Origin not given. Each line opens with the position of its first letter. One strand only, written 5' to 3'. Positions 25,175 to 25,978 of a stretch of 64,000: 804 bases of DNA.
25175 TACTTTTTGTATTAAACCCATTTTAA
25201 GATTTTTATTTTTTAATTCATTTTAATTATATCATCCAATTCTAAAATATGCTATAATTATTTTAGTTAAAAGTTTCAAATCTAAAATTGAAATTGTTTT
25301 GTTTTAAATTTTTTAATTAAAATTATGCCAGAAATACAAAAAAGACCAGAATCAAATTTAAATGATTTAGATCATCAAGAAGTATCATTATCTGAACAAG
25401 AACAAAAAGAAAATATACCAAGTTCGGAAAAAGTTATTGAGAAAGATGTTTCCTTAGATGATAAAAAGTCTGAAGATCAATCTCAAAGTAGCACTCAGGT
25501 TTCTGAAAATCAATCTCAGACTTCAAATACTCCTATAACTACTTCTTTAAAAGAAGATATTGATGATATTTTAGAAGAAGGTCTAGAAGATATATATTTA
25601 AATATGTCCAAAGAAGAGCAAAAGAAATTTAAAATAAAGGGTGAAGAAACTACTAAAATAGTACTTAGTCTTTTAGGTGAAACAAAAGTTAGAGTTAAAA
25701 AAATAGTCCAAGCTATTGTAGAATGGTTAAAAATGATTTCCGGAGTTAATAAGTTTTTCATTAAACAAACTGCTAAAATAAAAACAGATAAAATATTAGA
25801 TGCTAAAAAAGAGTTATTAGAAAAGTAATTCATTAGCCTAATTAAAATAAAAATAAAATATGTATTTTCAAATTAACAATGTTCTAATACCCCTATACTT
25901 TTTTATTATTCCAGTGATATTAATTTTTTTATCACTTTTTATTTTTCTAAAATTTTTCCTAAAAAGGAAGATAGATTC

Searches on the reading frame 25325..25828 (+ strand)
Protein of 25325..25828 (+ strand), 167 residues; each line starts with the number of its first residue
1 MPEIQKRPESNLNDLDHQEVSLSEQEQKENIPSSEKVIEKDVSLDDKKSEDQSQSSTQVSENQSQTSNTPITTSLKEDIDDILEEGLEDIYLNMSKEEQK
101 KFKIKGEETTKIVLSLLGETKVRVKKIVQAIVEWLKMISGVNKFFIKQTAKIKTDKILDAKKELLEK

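Call 51: search_protein_families(library=pfam, proteins=[window:25325-25828:+], max_evalue=0.1)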
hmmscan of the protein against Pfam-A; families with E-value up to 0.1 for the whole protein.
window:25325-25828:+ (167 aa): 2 families
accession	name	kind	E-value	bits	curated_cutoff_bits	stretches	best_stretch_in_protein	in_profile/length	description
PF09829.14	DUF2057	-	0.0049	17.5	24.2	1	5-103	92-190/192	Uncharacterized protein conserved in bacteria (DUF2057)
PF06931.17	Adeno_E4_ORF3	-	0.031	15.1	27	1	74-136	20-78/113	Mastadenovirus E4 ORF3 protein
